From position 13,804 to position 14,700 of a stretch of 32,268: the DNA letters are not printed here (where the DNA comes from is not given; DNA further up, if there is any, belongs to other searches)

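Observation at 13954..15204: GreA fused to an N-terminal domain with GIY-YIG-like motifs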

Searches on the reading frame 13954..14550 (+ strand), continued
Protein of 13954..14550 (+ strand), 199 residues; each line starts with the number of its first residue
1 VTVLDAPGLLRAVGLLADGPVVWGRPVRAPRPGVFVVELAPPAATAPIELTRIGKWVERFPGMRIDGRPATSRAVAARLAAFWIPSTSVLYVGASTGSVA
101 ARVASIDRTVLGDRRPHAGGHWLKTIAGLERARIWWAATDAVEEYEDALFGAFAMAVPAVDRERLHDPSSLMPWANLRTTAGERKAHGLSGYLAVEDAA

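Call 33: list_cluster_members(proteins=[P0196, P0202, P0209, P0189, P0195, P0215, P0247, P0125, P0239, P0255])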
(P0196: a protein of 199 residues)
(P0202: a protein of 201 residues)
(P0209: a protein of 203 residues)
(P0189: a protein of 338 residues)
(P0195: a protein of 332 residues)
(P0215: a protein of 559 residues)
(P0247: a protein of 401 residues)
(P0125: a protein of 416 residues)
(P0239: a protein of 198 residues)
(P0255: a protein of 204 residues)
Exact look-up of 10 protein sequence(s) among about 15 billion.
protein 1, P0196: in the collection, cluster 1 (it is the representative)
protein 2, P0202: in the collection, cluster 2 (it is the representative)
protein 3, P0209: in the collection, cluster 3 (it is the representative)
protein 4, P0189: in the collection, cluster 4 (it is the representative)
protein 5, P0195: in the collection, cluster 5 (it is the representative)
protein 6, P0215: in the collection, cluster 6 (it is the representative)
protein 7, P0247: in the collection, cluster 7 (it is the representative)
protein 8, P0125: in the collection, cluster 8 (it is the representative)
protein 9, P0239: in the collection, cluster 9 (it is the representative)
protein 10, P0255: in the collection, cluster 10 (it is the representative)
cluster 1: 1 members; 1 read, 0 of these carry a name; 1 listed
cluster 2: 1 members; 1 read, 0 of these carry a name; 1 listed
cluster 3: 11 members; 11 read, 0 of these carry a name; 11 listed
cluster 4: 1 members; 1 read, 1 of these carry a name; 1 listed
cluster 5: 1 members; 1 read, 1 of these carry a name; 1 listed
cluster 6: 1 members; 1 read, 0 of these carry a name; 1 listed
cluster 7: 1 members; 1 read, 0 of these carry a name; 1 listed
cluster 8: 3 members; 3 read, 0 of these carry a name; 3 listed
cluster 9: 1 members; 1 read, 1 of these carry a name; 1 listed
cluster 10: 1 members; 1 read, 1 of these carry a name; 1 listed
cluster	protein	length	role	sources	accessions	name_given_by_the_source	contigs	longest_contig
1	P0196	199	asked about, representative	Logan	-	-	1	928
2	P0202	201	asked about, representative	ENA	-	-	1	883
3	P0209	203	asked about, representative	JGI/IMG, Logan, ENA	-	-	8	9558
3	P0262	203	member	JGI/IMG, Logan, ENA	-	-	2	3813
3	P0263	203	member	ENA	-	-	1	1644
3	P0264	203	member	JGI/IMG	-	-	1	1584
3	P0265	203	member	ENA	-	-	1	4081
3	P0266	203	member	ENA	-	-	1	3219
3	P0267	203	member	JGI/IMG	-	-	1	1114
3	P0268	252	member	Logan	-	-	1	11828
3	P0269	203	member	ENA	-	-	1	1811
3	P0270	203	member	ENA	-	-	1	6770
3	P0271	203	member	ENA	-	-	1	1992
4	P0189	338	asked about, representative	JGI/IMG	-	hypothetical protein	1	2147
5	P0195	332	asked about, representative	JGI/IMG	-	hypothetical protein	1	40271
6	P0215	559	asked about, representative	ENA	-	-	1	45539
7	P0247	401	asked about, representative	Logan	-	-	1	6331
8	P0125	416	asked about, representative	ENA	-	-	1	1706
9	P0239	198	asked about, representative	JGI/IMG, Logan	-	hypothetical protein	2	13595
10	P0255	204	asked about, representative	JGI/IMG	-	hypothetical protein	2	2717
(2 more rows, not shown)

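Call 35: search_protein_families(library=pfam, proteins=[P0209, P0196, P0202, P0239, P0255, P0189, P0195, P0215, P0247, P0258], max_evalue=10)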
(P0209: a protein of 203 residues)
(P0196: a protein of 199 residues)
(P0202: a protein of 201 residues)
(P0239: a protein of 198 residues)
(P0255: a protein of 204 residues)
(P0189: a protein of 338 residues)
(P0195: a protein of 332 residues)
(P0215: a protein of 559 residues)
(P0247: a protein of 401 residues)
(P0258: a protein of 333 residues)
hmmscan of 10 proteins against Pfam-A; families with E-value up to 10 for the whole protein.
P0209 (203 aa): 3 families
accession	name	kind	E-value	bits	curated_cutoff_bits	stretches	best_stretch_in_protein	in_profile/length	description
PF10544.15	T5orf172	-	0.026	15.5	20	1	88-168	10-75/101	T5orf172 domain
PF01541.30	GIY-YIG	-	0.029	15.1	22.6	1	93-119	13-39/78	GIY-YIG catalytic domain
PF19239.5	GIY_YIG_domain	-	0.064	13.4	21.4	1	94-111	66-83/163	GIY-YIG domain-containing protein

P0196 (199 aa): 1 family
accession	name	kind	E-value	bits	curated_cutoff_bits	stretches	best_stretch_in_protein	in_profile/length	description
PF01541.30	GIY-YIG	-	0.11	13.3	22.6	1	91-113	11-33/78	GIY-YIG catalytic domain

P0202 (201 aa): 1 family
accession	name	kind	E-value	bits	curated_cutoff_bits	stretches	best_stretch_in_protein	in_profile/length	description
PF20815.3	GIY_YIG_2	-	0.086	13.3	22.4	1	90-115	28-54/153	GIY-YIG catalytic domain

P0239 (198 aa): 1 family
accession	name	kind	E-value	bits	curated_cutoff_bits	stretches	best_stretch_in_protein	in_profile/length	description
PF11530.13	Pilin_PilX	-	0.069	13.5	25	1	131-188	18-74/127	Minor type IV pilin, PilX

P0255 (204 aa): 1 family
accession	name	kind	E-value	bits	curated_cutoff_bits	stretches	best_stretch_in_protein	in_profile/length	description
PF15611.11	EH_Signature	-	0.27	10.9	27.5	1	96-131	216-252/423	EH_Signature domain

P0189 (338 aa): 0 families

P0195 (332 aa): 0 families

P0215 (559 aa): 0 families

P0247 (401 aa): 0 families

P0258 (333 aa): 1 family
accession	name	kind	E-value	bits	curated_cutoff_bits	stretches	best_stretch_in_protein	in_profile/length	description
PF04539.22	Sigma70_r3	-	0.35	11.4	25.3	1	58-85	2-30/78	Sigma-70 region 3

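Call 36: search_protein_families(library=padloc, proteins=[P0209, P0196, P0202, P0239, P0255, P0189, P0195, P0215, P0247], max_evalue=1)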
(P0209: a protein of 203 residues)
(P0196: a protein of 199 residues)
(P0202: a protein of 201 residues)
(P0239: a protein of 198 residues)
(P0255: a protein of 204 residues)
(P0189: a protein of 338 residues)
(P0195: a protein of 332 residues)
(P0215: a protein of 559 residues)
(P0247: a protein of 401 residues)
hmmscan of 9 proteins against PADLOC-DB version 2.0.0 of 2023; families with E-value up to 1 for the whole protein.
P0209 (203 aa): 0 families

P0196 (199 aa): 0 families

P0202 (201 aa): 0 families

P0239 (198 aa): 0 families

P0255 (204 aa): 0 families

P0189 (338 aa): 0 families

P0195 (332 aa): 0 families

P0215 (559 aa): 0 families

P0247 (401 aa): 0 families

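Call 42: search_solved_structures(query=A2, max_evalue=10, show_alignments=4)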
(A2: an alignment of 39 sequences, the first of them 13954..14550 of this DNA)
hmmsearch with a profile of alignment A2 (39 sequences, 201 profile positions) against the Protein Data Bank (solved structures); distinct sequences matched with E-value up to 10: 2.
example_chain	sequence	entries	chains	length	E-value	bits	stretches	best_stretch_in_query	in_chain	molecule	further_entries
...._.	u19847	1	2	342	0.41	13.3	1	24-73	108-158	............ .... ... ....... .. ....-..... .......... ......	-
1yd6_A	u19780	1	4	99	0.81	12.4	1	93-113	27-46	UvrC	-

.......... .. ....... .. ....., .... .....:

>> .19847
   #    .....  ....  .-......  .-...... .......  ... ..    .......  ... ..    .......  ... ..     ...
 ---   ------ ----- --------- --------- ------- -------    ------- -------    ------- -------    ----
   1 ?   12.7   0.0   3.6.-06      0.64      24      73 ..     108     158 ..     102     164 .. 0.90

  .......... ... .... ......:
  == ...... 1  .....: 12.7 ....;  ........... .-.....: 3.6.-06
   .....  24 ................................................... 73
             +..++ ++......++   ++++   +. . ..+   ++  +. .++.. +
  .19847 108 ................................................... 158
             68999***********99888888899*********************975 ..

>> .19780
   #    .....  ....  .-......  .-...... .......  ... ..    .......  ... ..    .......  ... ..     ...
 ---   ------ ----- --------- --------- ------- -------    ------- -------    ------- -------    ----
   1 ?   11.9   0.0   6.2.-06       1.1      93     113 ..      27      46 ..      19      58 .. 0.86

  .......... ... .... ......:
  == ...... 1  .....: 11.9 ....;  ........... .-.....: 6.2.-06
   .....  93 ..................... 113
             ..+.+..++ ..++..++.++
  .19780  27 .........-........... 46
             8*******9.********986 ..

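Call 53: find_encoding_contigs(protein=P0209, flank=6000, max_places=4)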
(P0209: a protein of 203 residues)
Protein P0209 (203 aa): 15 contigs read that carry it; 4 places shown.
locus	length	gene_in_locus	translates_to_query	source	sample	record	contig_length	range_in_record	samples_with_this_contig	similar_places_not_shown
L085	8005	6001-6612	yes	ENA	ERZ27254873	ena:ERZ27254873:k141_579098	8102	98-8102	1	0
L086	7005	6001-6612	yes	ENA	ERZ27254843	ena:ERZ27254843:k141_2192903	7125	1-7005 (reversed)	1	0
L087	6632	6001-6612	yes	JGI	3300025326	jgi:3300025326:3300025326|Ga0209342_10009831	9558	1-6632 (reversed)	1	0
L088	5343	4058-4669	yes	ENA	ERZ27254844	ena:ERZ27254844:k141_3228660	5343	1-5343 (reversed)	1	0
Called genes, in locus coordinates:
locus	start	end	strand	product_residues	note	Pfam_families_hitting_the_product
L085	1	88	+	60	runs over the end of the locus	?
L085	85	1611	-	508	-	-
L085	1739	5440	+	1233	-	PF13604:AAA_30 (faint)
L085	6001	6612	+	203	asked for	-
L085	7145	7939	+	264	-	PF00753:Lactamase_B, PF19583:ODP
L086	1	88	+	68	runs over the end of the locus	?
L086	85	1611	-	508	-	-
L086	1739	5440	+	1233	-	PF13604:AAA_30 (faint)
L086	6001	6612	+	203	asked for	-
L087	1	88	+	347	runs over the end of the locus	PF19587:DUF6094, PF08241:Methyltransf_11 (faint), PF13649:Methyltransf_25 (weak)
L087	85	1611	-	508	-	-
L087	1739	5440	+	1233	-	PF13604:AAA_30 (faint)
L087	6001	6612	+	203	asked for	-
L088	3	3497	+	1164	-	?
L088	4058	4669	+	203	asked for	-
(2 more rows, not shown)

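Call 54: find_encoding_contigs(protein=P0195, flank=6000, max_places=2)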
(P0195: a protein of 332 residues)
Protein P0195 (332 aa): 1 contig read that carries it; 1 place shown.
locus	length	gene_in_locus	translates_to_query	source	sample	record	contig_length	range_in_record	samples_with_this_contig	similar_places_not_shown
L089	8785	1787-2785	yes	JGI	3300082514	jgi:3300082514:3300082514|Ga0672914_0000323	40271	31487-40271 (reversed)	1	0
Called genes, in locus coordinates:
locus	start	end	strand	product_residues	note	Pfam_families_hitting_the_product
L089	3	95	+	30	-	?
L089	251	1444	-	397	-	-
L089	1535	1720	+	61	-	-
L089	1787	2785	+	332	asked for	-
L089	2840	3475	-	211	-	PF09517:RE_Eco29kI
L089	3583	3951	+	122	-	-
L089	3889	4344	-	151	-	PF03852:Vsr, PF04480:DUF559 (faint), PF18741:MTES_1575 (faint)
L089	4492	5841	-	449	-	PF00145:DNA_methylase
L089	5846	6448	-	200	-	-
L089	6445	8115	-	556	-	PF04471:Mrr_cat, PF04851:ResIII, PF00270:DEAD, PF18766:SWI2_SNF2, PF00271:Helicase_C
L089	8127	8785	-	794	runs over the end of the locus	PF13589:HATPase_c_3 (weak)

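Call 79: search_protein_families(library=phrogs, proteins=[window:13954-14550:+, P0209, P0196, P0202, P0239, P0255, P0195, P0048], max_evalue=1)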
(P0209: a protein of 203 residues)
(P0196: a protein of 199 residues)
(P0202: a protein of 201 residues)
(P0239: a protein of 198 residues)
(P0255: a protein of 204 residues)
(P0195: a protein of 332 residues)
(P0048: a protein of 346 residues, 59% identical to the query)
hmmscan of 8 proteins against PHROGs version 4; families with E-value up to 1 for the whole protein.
window:13954-14550:+ (199 aa): 0 families

P0209 (203 aa): 2 families
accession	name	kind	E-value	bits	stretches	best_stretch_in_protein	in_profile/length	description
phrog_1111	-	DNA, RNA and nucleotide metabolism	0.0034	18.2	1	91-112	44-65/139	endonuclease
phrog_22664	-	unknown function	0.047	13.2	1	90-123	26-59/610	-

P0196 (199 aa): 2 families
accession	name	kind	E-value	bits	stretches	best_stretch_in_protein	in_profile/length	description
phrog_1111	-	DNA, RNA and nucleotide metabolism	0.0016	19.3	1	91-112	44-65/139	endonuclease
phrog_1634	-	unknown function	0.26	12.3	0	66-89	27-50/74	-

P0202 (201 aa): 1 family
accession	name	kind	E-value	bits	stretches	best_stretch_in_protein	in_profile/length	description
phrog_2889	-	unknown function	0.29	10.9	1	107-143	362-399/418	-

P0239 (198 aa): 0 families

P0255 (204 aa): 0 families

P0195 (332 aa): 0 families

P0048 (346 aa): 0 families
